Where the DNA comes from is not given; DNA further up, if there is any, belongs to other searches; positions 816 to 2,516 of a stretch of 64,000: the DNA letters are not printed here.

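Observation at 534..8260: Arsenic island with an unusual sulfur-handling accessory set (SufS-like desulfurase, IscU-like protein, MoaD/ThiS-like beta-grasp protein)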

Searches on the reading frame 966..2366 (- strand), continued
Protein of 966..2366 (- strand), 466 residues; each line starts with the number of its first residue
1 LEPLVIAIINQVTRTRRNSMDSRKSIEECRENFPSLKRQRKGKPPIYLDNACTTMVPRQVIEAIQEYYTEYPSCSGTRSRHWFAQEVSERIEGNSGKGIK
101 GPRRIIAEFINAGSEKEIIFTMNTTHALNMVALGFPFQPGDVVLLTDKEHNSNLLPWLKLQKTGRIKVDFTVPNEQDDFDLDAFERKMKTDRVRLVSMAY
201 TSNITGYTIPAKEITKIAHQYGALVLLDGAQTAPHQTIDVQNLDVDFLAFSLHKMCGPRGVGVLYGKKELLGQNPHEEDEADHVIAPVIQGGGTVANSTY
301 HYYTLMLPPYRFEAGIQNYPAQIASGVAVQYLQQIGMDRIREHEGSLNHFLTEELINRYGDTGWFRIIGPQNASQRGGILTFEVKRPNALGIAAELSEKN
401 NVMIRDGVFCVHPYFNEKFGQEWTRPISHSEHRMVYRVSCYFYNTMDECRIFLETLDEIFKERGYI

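Call 16: find_encoding_contigs(protein=P0075, flank=8000, max_places=3)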
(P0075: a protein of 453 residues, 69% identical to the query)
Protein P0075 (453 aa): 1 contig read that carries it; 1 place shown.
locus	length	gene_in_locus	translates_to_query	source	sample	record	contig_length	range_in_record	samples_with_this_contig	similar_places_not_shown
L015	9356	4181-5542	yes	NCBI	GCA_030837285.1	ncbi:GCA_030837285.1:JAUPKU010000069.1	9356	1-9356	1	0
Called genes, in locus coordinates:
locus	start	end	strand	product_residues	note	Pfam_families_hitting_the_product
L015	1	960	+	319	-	PF00005:ABC_tran, PF03459:TOBE (weak)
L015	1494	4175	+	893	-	PF00111:Fer2, PF01799:Fer2_2, PF01315:Ald_Xan_dh_C, PF02738:MoCoBD_1, PF20256:MoCoBD_2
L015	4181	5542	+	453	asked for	PF00155:Aminotran_1_2 (faint), PF00266:Aminotran_5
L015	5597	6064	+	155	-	-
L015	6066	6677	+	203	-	PF00483:NTP_transferase (weak), PF01128:IspD (weak), PF12804:NTP_transf_3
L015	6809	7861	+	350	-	PF00994:MoCF_biosynth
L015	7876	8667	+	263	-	PF02625:XdhC_CoxI, PF13478:XdhC_C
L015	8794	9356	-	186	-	PF01314:AFOR_C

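Call 18: find_related_loci(query=A1, collection=metagenome_contigs, flank=10000)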
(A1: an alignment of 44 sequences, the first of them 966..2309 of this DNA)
Query A1 (447 aa) in metagenome_contigs; peptide patterns used: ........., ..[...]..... (x = any residue, [..] = any of these).
600 stretches matched a pattern (row limit reached: there are more); 595 encode a relative of the query (tblastn E <= 1e-3); the best 80 are kept; 80 distinct loci.
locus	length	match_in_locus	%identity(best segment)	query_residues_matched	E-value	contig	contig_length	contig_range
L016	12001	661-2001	90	1-447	0e+0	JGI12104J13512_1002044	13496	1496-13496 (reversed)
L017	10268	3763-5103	88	1-447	0e+0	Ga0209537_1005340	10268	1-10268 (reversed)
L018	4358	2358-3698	73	1-447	0e+0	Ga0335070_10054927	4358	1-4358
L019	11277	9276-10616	74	1-447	0e+0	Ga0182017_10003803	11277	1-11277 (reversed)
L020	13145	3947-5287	74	1-447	0e+0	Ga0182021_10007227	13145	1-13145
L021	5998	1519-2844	74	6-447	0e+0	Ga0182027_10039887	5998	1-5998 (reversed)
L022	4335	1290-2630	72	1-447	0e+0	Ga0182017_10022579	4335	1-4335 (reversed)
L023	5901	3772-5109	73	1-446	0e+0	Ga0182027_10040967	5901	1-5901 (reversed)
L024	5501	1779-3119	72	1-447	0e+0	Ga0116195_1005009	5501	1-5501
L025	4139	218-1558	71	1-447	0e+0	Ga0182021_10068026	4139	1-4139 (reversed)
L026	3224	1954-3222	76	1-423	0e+0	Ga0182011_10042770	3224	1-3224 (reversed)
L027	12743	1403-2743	71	1-447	0e+0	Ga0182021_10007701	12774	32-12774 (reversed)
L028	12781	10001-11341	71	1-447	0e+0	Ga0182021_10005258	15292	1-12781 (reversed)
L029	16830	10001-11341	70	1-447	0e+0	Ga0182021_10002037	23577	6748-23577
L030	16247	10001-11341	68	1-447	0e+0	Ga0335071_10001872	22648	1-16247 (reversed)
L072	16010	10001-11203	45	6-444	6e-118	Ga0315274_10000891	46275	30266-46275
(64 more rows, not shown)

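Call 26: search_protein_families(library=pfam, proteins=[L018:1-2220:+, L019:7664-9118:+, L022:3131-3724:+, L029:12440-13246:+, L003:13453-13899:+, L005:3267-3623:+, L016:245-514:+, L010:13873-14658:+, L001:5424-5654:+, L072:11211-11879:+], max_evalue=0.001)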
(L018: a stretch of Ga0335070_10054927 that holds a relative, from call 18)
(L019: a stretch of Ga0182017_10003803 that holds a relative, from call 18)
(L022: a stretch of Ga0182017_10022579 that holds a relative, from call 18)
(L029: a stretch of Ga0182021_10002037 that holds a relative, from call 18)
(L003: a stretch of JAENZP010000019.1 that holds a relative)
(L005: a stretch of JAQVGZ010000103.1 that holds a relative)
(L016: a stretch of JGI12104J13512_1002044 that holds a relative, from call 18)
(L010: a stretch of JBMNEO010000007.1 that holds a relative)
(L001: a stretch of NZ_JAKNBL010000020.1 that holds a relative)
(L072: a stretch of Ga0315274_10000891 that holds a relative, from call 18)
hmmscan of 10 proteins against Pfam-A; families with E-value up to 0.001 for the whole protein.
L018:1-2220:+ (739 aa): 3 families
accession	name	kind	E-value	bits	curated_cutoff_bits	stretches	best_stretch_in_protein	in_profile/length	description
PF02738.23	MoCoBD_1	-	5.3e-61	206.3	27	1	159-403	2-244/244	Molybdopterin cofactor-binding domain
PF20256.3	MoCoBD_2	-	3.5e-53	181.4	27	1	430-674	6-281/283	Molybdopterin cofactor-binding domain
PF01315.27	Ald_Xan_dh_C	-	3.9e-26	92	31.3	1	36-142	2-110/110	Aldehyde oxidase and xanthine dehydrogenase, a/b hammerhead domain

L019:7664-9118:+ (484 aa): 1 family
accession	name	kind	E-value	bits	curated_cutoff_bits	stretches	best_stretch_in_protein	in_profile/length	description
PF00171.27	Aldedh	-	2.6e-165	550.9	23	1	12-475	1-461/461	Aldehyde dehydrogenase family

L022:3131-3724:+ (197 aa): 2 families
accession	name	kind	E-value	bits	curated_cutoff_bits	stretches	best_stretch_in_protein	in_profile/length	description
PF12804.13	NTP_transf_3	-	2.6e-34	119.1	27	1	4-164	1-158/160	MobA-like NTP transferase domain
PF01128.25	IspD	-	4e-05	23.9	27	1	3-127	2-126/221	2-C-methyl-D-erythritol 4-phosphate cytidylyltransferase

L029:12440-13246:+ (268 aa): 2 families
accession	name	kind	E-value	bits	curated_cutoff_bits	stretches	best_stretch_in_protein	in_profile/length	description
PF13478.12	XdhC_C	-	6.3e-45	153.2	29.7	1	108-250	1-125/125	XdhC Rossmann domain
PF02625.21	XdhC_CoxI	-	6.2e-25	87.4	24.3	1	12-77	2-67/68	XdhC and CoxI family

L003:13453-13899:+ (148 aa): 1 family
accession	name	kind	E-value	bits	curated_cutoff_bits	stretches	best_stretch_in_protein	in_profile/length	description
PF09719.15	C_GCAxxG_C_C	-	2.7e-31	108.5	27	1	18-144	1-116/118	Putative redox-active protein (C_GCAxxG_C_C)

L005:3267-3623:+ (118 aa): 0 families

L016:245-514:+ (89 aa): 11 families
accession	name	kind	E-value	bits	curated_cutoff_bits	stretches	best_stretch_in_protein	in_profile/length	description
PF00037.32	Fer4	-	4.8e-10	39.3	21.1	1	64-85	2-23/24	4Fe-4S binding domain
PF13237.11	Fer4_10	-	4.3e-09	36.6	25.5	1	32-81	2-53/53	4Fe-4S dicluster domain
PF12797.12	Fer4_2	-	2.6e-08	33.7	24.5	1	64-82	4-22/22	4Fe-4S binding domain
PF13187.11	Fer4_9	-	2.9e-08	34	27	1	39-84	2-51/52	4Fe-4S dicluster domain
PF12837.12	Fer4_6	-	4.8e-08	33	25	1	67-85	6-24/24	4Fe-4S binding domain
PF12838.12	Fer4_7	-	3.5e-07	31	27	1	38-83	1-51/52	4Fe-4S dicluster domain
PF14697.11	Fer4_21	-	1e-06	29.2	35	1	34-85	3-57/59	4Fe-4S dicluster domain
PF13484.11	Fer4_16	-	1.9e-05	25.8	30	0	70-86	2-18/66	4Fe-4S double cluster binding domain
PF12800.12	Fer4_4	-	3.7e-05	24.1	24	0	67-82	1-16/17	4Fe-4S binding domain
PF12798.12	Fer4_3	-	0.00021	22.3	27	0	70-83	1-14/15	4Fe-4S binding domain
PF13370.11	Fer4_13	-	0.0005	21.1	24.5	0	34-60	1-24/58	4Fe-4S single cluster domain of Ferredoxin I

L010:13873-14658:+ (261 aa): 16 families
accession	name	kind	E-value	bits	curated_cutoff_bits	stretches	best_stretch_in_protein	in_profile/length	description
PF13847.12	Methyltransf_31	-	8.4e-42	142.7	27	1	77-223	2-145/145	Methyltransferase domain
PF08241.18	Methyltransf_11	-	2.8e-24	86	21.2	1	83-181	1-94/95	Methyltransferase domain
PF13649.12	Methyltransf_25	-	8.3e-24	84.6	27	1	82-178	1-97/97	Methyltransferase domain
PF01209.24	Ubie_methyltran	-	1.3e-21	77.5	20.1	1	75-183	44-152/233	ubiE/COQ5 methyltransferase family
PF08242.18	Methyltransf_12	-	1.7e-13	51.6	30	1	83-180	1-98/98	Methyltransferase domain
PF01135.25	PCMT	-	6.4e-12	46.1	20.3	1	73-192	68-181/210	Protein-L-isoaspartate(D-aspartate) O-methyltransferase (PCMT)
PF13489.12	Methyltransf_23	-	5.3e-11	42.9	27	1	73-227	17-162/164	Methyltransferase domain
PF05175.20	MTS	-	1.2e-09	38.5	23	1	77-191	28-144/170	Methyltransferase small domain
PF06325.19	PrmA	-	2.4e-09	37.6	22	1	76-190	159-266/296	Ribosomal protein L11 methyltransferase (PrmA)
PF20922.3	Anamorsin_N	-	7.3e-08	32.7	27.1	1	115-196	20-102/163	Anamorsin, N-terminal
PF05148.21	Methyltransf_8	-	1.3e-07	32.2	27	1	133-187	108-161/219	Hypothetical methyltransferase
PF01170.24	UPF0020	-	2.3e-06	27.9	22.3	1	103-155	76-129/197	RMKL-like, methyltransferase domain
PF01728.25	FtsJ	-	3e-05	24.5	24.1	1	76-165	19-109/181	FtsJ-like methyltransferase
PF02353.26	CMAS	-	3.1e-05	23.9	27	1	75-225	59-211/273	Mycolic acid cyclopropane synthetase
PF02475.24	TRM5-TYW2_MTfase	-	0.00058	20.3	28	0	76-179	34-132/164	TRM5/TYW2 methyltransferase domain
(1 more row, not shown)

L001:5424-5654:+ (76 aa): 0 families

L072:11211-11879:+ (222 aa): 1 family
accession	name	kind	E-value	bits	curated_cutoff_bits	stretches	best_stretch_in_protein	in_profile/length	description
PF00085.26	Thioredoxin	-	7e-06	26.4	23.5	1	129-170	22-65/103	Thioredoxin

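Call 46: search_protein_families(library=ncbifam, proteins=[L005:3267-3623:+, L001:5424-5654:+, L002:5657-5899:+, L010:13873-14658:+, L018:1-2220:+, L022:3131-3724:+, L029:12440-13246:+, L003:13453-13899:+], max_evalue=0.001)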
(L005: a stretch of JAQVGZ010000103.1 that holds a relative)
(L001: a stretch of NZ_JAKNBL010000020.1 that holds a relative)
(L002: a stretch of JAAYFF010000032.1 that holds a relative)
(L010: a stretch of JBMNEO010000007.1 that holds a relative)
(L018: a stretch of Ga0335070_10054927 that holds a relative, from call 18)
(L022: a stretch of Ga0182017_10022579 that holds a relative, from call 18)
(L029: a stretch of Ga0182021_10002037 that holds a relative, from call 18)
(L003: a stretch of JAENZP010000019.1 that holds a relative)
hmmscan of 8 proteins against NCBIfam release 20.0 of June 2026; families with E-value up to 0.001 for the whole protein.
L005:3267-3623:+ (118 aa): 1 family
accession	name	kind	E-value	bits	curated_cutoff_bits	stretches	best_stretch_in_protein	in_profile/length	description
NF041239.1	Moor_selen_rel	subfamily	1.1e-15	57.5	40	1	24-113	2-90/91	CC/Se motif family (seleno)protein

L001:5424-5654:+ (76 aa): 0 families

L002:5657-5899:+ (80 aa): 2 families
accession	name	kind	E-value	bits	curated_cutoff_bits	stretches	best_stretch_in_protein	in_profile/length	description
TIGR00412.2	redox_disulf_2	subfamily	1e-29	102.7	62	1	2-76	1-75/75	MTH895/ArsE family thioredoxin-like protein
TIGR00411.1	redox_disulf_1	equivalog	1.5e-07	31.3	92.75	1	10-78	11-81/82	MJ0307 family thioredoxin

L010:13873-14658:+ (261 aa): 66 families (the best 25 are shown)
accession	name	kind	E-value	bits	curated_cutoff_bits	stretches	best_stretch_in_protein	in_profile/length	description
NF008823.0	PRK11873.1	subfamily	4.3e-107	357.6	263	1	2-261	2-267/272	arsenite methyltransferase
NF047649.1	MTase_UXPK_star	exception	1.9e-48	164.9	460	1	4-229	10-228/283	methyltransferase/UXPK-star double selenoprotein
NF041537.1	ArsM_AhpD_UU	exception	1.1e-47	162.6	510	1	7-229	13-227/345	arsenite methyltransferase/AhpD domain selenoprotein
NF041536.1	ArsM_DUF2284_UU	exception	3.5e-46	157.5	575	1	5-230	11-228/459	arsenite methyltransferase/DUF2284 domain selenoprotein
NF040538.1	methyl_ArsM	equivalog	4.6e-45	154.3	500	2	143-235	167-261/356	arsinothricin biosynthesis methyltransferase ArsM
NF038099.1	AsSugarArsM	exception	5.7e-33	114.4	400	1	55-234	34-223/321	arsenosugar biosynthesis arsenite methyltransferase ArsM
NF045667.1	MTase_DVU1556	equivalog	2.2e-28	99.2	155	1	72-230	16-166/213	DVU_1556 family methyltransferase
NF040539.1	AST_met_ArsM_2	exception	1.3e-26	94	240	1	78-230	56-211/262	putative arsinothricin biosynthesis methyltransferase ArsM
NF001240.0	PRK00216.1-1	equivalog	1.4e-19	70.2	378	1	73-184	58-170/251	bifunctional demethylmenaquinone methyltransferase/2-methoxy-6-polyprenyl-1,4-benzoquinol methylase UbiE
TIGR02072.1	BioC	equivalog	1.9e-19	70.5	184.95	1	80-230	36-177/244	malonyl-ACP O-methyltransferase BioC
TIGR01934.1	MenG_MenH_UbiE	subfamily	1.9e-18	66.6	158.35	1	75-190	36-149/223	ubiquinone/menaquinone biosynthesis methyltransferase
NF001244.0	PRK00216.1-5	equivalog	3.9e-18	65.6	216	1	75-198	45-169/236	bifunctional demethylmenaquinone methyltransferase/2-methoxy-6-polyprenyl-1,4-benzoquinol methylase UbiE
NF052510.1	methyltran_MpqE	exception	4.7e-17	62.1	335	1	73-180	41-149/234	methyl-plastoquinone biosynthesis methyltransferase MpqE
NF043040.1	corrin_prot_MT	hypoth_equivalog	1.4e-16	60.6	180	1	76-201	38-166/216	corrinoid protein-associated methyltransferase CpaM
TIGR02752.1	MenG_heptapren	equivalog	1.9e-16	60.3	419.85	1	75-183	42-150/231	demethylmenaquinone methyltransferase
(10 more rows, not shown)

L018:1-2220:+ (739 aa): 13 families
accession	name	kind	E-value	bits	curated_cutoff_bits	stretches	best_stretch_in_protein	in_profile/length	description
NF045668.1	pterin_aldehy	equivalog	3.8e-176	587.8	1100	1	3-734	155-904/905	molybdopterin-dependent aldehyde oxidoreductase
NF043082.1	XdhA_XDHase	equivalog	5.3e-110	368.7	780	2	22-553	2-545/758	xanthine dehydrogenase subunit XdhA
TIGR03196.1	pucD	equivalog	4.3e-106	356.1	783.65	2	26-555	8-544/763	xanthine dehydrogenase subunit D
NF007426.0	PRK09970.1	equivalog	9.5e-104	348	916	2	20-553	5-548/761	xanthine dehydrogenase molybdenum-binding subunit XdhA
TIGR03311.1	Se_dep_XDH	equivalog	2.7e-103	346.6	830.45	1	12-724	153-840/848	selenium-dependent xanthine dehydrogenase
TIGR03194.1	4hydrxCoA_A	equivalog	3.1e-101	340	994.55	2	33-560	9-536/746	4-hydroxybenzoyl-CoA reductase subunit alpha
NF041018.1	glyceraldDH_alpha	equivalog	1.5e-85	288.1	790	2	35-561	17-551/741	glyceraldehyde dehydrogenase subunit alpha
TIGR02965.1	xanthine_xdhB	equivalog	1.9e-78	264.5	849.5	2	26-562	6-541/758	xanthine dehydrogenase molybdopterin binding subunit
NF040766.1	CODH_aero_grp5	exception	1.9e-67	228.1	950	2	35-554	19-554/785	aerobic carbon-monoxide dehydrogenase large subunit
NF041671.1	peri_hyde_PaoC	equivalog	2.6e-60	204.6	1180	1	20-735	17-732/735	aldehyde oxidoreductase molybdenum-binding subunit PaoC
TIGR03313.1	Se_sel_red_Mo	hypoth_equivalog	1.6e-57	194.9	1101.9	2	174-734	361-949/951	molybdopterin-dependent oxidoreductase Mo/Fe-S-binding subunit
TIGR02416.1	CO_dehy_Mo_lg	equivalog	4.8e-49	167.2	991.15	2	38-551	10-558/770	aerobic carbon-monoxide dehydrogenase large subunit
TIGR02969.1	mam_aldehyde_ox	subfamily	4.8e-46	156.8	1912.3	1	30-656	585-1212/1330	aldehyde oxidase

L022:3131-3724:+ (197 aa): 24 families
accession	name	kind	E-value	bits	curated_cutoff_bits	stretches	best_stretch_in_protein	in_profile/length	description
TIGR03310.1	matur_MocA_YgfJ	equivalog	1.5e-53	181.6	186.45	1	5-189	3-187/188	molybdenum cofactor cytidylyltransferase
NF045665.1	NTPtran_DVU1551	equivalog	7.8e-47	160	315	1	3-195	2-194/359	DVU_1551 family NTP transferase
TIGR03202.1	pucB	equivalog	1.9e-27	96.3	235.05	1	2-187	1-192/192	xanthine dehydrogenase accessory protein PucB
NF045782.1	NicBOxredNboR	equivalog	2.4e-20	73.1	260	1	3-186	10-201/206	nicotine blue oxidoreductase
TIGR01173.1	glmU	equivalog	5.4e-14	51.9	366.85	1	5-143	4-142/452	bifunctional UDP-N-acetylglucosamine diphosphorylase/glucosamine-1-phosphate N-acetyltransferase GlmU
NF053639.1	Mfer334_fam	equivalog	2e-12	47.4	260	1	18-120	26-128/209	pseudomurein biosynthesis protein PmurB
NF010932.0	PRK14352.1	equivalog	2e-11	43.3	611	1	5-140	10-150/488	bifunctional UDP-N-acetylglucosamine diphosphorylase/glucosamine-1-phosphate N-acetyltransferase GlmU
NF010934.1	PRK14354.1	equivalog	4.1e-11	42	450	1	4-124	2-121/447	bifunctional UDP-N-acetylglucosamine diphosphorylase/glucosamine-1-phosphate N-acetyltransferase GlmU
NF010933.0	PRK14353.1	equivalog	1.2e-10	40.6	505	1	4-127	8-133/453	bifunctional UDP-N-acetylglucosamine diphosphorylase/glucosamine-1-phosphate N-acetyltransferase GlmU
TIGR02665.1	molyb_mobA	equivalog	3.6e-10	40.2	151.85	1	3-187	2-185/186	molybdenum cofactor guanylyltransferase MobA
NF001457.0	PRK00317.1-3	equivalog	2.5e-09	36.9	164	1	3-170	3-163/200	molybdenum cofactor guanylyltransferase MobA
NF010935.0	PRK14355.1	equivalog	2.9e-09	36.1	718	1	3-127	5-130/459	bifunctional UDP-N-acetylglucosamine diphosphorylase/glucosamine-1-phosphate N-acetyltransferase GlmU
NF010940.0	PRK14360.1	equivalog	6.2e-09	34.9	602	1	3-124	3-125/452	bifunctional UDP-N-acetylglucosamine diphosphorylase/glucosamine-1-phosphate N-acetyltransferase GlmU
NF010937.0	PRK14357.1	equivalog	1.6e-08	33.9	658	1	5-145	4-143/448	bifunctional UDP-N-acetylglucosamine diphosphorylase/glucosamine-1-phosphate N-acetyltransferase GlmU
NF006986.0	PRK09451.1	equivalog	1.8e-08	33.7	725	1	5-161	9-160/456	bifunctional UDP-N-acetylglucosamine diphosphorylase/glucosamine-1-phosphate N-acetyltransferase GlmU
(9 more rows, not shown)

L029:12440-13246:+ (268 aa): 2 families
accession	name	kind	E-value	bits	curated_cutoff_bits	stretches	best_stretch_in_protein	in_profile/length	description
NF045664.1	XdhC_rel_AOR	equivalog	2.1e-96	323.2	350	2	99-255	188-345/346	XdhC family aldehyde oxidoreductase maturation factor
TIGR02964.1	xanthine_xdhC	equivalog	3.3e-41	141.5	161.6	1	19-251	1-246/246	xanthine dehydrogenase accessory protein XdhC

L003:13453-13899:+ (148 aa): 3 families
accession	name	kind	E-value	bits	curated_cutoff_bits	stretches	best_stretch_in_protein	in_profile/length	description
TIGR01909.1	C_GCAxxG_C_C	subfamily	7.1e-25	87.4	47.4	1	18-144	1-117/120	C-GCAxxG-C-C family (seleno)protein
NF045501.1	HUGP_GUXX-star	exception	1.6e-16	60.5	325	1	8-143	12-151/236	HUGP/GUXX-star fusion selenoprotein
NF045669.1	DVU1555_fam_CGA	exception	1.8e-12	47.1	103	1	15-141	11-130/140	DVU_1555 family C-GCAxxG-C-C protein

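Call 50: list_cluster_members(proteins=[P0001, P0121, P0131, P0127])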
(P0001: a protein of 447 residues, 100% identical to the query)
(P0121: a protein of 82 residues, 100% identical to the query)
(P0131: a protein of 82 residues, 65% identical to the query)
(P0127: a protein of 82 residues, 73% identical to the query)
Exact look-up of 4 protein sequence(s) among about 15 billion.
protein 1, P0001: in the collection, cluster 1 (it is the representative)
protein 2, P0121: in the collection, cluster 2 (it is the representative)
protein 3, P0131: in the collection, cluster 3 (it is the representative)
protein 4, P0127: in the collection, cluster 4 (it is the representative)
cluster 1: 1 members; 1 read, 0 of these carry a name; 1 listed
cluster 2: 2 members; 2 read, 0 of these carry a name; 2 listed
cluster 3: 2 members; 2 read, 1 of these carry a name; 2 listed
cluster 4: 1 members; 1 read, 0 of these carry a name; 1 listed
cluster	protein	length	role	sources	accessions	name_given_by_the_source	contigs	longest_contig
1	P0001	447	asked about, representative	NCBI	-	-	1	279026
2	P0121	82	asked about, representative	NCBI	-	-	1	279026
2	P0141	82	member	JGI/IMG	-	-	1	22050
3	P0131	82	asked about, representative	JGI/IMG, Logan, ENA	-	hypothetical protein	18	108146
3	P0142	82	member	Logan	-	-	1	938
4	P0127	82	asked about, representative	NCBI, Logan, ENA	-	-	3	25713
